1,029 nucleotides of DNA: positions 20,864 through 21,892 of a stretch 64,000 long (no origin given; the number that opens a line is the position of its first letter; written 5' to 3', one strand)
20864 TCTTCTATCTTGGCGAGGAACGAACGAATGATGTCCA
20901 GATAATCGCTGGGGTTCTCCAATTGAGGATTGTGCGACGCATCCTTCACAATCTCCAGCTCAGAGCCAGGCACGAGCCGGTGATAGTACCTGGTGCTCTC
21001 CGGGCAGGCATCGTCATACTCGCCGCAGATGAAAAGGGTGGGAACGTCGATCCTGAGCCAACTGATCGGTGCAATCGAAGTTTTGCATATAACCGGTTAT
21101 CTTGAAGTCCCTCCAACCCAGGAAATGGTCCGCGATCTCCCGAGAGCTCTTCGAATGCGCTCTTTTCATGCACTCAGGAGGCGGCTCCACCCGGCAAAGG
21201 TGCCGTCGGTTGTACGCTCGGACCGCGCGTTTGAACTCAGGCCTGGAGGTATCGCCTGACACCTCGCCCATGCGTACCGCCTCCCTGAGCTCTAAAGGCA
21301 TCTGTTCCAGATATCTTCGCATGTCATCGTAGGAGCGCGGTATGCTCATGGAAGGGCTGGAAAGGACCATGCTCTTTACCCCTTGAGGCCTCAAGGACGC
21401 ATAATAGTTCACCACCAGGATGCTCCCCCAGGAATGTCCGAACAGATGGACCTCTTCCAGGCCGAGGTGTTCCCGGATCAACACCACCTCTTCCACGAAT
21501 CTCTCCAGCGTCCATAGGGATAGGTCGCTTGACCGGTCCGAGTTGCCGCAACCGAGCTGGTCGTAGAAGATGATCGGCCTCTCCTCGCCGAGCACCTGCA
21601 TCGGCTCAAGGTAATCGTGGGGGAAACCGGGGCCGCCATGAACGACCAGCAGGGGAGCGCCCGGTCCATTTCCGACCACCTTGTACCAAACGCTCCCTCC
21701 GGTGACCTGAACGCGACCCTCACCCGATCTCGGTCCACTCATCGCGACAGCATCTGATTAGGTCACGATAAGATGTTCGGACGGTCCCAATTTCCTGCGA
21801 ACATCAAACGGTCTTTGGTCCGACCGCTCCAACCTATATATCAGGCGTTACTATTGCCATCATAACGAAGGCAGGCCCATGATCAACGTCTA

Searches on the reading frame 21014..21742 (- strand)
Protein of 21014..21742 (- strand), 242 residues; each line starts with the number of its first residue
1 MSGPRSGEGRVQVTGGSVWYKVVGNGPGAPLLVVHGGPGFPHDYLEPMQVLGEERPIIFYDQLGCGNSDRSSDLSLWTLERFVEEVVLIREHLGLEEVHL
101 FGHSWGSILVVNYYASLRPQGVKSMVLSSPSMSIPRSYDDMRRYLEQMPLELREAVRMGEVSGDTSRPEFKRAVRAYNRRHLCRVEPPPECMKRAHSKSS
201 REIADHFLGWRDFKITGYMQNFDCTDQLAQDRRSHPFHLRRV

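Call 10: search_protein_families(library=pfam, proteins=[window:21014-21742:-])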
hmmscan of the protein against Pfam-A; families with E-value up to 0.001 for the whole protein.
window:21014-21742:- (242 aa): 3 families
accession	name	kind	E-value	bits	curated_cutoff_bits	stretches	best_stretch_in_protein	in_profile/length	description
PF00561.26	Abhydrolase_1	-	3.3e-22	79.8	25.8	1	30-173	2-145/245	alpha/beta hydrolase fold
PF12697.13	Abhydrolase_6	-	8.7e-12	46.6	26.3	1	31-188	1-153/217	Alpha/beta hydrolase family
PF12146.15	Hydrolase_4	-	3.9e-09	36.6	27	1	56-188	33-169/239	Serine aminopeptidase, S33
